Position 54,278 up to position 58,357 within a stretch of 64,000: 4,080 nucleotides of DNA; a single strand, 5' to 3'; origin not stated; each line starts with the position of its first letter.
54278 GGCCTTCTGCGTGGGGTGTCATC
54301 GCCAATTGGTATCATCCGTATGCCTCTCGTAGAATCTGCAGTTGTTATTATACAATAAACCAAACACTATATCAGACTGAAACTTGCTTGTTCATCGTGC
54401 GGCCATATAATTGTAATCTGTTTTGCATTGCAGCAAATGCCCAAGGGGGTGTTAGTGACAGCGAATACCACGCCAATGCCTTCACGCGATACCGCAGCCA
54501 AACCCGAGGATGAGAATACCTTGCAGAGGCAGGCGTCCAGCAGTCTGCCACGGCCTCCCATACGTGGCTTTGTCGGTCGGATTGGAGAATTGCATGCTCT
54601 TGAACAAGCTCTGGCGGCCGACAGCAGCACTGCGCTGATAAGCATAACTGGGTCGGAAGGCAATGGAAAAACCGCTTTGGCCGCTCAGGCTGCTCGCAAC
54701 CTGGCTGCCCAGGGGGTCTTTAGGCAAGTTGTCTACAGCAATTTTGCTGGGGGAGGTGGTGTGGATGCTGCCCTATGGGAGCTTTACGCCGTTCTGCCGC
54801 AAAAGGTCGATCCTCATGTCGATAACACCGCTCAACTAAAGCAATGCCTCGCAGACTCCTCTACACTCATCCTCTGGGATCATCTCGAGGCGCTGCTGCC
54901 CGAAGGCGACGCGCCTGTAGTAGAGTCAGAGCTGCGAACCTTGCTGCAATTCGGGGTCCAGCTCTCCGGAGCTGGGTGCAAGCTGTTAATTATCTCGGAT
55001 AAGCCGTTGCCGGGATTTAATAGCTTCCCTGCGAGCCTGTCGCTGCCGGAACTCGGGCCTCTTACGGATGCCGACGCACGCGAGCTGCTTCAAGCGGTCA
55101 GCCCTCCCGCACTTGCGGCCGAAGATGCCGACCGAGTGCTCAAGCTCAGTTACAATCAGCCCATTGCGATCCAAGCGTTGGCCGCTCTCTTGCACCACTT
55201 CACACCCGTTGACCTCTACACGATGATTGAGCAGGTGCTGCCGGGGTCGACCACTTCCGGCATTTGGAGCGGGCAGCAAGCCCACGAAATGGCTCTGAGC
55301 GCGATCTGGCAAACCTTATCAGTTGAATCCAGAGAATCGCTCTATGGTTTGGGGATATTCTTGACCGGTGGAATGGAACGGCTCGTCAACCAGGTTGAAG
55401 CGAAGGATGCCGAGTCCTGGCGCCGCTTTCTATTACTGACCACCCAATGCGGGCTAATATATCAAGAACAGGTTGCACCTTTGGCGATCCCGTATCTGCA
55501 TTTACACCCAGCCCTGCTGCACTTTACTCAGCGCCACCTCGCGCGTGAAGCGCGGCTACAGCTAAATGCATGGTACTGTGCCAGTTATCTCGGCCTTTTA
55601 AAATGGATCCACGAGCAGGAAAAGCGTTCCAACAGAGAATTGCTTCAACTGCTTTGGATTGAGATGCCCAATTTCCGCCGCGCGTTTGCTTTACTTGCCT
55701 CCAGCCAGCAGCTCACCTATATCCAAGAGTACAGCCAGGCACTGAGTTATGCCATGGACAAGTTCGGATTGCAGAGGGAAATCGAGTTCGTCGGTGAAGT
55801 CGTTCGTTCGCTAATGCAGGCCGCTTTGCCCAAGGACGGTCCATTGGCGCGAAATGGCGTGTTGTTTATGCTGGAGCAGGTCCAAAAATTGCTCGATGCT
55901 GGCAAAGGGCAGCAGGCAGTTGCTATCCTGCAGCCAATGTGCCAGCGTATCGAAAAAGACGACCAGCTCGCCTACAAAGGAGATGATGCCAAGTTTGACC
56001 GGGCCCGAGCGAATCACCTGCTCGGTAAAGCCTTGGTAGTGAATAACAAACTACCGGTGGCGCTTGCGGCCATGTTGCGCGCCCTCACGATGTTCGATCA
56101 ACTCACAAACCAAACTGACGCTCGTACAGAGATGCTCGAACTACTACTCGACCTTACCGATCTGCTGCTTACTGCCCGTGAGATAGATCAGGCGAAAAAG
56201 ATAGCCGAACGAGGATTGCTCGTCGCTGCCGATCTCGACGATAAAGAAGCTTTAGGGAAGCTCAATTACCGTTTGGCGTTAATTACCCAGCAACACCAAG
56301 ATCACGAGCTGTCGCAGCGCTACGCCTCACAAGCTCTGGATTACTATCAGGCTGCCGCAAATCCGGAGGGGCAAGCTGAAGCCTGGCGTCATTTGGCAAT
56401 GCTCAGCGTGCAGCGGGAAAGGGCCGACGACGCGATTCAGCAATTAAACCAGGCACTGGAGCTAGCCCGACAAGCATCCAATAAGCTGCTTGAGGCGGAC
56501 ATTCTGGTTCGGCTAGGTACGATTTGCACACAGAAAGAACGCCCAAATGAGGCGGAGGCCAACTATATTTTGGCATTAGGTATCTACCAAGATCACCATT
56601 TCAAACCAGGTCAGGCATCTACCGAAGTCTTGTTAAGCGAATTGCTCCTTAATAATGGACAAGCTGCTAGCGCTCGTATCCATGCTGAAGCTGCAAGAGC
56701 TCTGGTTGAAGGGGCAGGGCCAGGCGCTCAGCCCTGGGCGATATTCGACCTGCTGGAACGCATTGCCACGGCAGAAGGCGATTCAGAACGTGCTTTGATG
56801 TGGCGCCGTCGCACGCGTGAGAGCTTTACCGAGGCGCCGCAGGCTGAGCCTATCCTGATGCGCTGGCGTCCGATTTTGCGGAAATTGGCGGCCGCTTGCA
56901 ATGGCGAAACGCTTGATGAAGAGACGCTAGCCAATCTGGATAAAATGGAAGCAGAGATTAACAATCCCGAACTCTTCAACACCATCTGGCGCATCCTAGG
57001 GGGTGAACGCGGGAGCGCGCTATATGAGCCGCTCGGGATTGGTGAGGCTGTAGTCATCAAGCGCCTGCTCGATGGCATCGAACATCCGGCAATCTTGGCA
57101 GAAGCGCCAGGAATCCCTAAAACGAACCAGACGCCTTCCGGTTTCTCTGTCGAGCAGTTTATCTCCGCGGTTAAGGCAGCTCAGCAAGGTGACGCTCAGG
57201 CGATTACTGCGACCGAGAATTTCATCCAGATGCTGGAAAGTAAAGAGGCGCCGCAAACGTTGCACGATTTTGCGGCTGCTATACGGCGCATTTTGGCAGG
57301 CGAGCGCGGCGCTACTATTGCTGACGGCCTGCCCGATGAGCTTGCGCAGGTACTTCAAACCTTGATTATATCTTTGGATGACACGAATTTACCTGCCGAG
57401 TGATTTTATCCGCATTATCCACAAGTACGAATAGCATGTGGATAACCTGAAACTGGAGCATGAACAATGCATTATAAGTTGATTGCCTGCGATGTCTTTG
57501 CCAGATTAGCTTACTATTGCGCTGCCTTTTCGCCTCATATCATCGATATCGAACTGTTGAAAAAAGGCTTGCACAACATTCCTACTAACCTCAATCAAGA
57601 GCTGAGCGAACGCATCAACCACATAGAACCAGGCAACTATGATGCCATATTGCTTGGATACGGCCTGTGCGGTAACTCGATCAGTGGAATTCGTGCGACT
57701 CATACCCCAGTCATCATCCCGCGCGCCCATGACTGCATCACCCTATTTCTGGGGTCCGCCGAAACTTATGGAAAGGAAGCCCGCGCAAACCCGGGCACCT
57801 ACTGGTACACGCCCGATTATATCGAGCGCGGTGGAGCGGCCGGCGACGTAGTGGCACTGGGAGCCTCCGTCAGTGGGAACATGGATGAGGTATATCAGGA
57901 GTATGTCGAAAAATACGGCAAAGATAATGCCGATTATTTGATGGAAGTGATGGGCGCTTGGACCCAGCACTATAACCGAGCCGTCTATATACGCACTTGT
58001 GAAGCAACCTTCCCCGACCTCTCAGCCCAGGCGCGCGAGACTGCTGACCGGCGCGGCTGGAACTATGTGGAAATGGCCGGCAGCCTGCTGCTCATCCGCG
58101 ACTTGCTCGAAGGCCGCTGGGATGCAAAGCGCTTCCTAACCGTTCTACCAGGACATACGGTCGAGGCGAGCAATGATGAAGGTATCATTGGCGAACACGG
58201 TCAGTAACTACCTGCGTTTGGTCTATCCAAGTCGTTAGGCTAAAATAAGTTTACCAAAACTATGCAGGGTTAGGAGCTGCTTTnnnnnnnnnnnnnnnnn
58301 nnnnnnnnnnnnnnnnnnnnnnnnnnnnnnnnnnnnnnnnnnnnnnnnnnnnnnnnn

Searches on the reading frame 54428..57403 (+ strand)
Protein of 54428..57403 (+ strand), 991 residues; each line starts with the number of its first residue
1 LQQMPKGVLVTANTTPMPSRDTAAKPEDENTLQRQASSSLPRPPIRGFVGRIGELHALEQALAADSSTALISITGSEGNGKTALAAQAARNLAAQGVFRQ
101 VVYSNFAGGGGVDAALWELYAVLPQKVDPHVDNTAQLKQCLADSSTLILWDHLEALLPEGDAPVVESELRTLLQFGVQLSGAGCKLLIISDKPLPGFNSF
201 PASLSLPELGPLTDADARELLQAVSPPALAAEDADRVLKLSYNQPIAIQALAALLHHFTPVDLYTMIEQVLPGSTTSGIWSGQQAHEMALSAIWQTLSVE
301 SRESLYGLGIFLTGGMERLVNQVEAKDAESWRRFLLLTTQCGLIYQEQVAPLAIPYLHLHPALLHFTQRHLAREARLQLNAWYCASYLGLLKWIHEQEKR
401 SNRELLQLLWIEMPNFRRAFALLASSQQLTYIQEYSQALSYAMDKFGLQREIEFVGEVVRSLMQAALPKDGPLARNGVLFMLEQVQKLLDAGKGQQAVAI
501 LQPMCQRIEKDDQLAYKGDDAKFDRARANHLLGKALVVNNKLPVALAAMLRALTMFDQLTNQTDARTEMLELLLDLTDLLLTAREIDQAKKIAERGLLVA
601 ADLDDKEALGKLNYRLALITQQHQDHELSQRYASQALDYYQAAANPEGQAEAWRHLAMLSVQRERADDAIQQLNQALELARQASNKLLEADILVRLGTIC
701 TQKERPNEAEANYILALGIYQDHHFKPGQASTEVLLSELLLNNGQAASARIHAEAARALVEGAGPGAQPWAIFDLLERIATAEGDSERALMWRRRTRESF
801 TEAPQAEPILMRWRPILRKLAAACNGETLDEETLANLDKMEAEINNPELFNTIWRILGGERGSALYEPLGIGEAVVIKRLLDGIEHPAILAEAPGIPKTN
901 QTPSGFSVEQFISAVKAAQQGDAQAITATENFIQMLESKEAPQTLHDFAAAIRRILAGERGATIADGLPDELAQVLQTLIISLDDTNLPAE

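Call 95: search_protein_families(library=pfam, proteins=[window:54428-57403:+], max_evalue=0.00001)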
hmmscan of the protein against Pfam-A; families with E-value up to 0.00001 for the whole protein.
window:54428-57403:+ (991 aa): 1 family
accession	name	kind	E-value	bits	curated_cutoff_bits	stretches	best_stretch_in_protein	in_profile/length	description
PF13424.12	TPR_12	-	1.1e-09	38.7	30.1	0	612-682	5-77/77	Tetratricopeptide repeat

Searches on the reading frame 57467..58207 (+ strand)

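Call 95: search_protein_families(library=pfam, proteins=[window:57467-58207:+], max_evalue=0.00001)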
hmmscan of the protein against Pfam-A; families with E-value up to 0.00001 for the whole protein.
window:57467-58207:+ (246 aa): 1 family
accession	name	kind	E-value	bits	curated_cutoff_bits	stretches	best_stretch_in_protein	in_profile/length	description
PF07796.16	DUF1638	-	1.8e-40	138.9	27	1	31-214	2-161/161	Protein of unknown function (DUF1638)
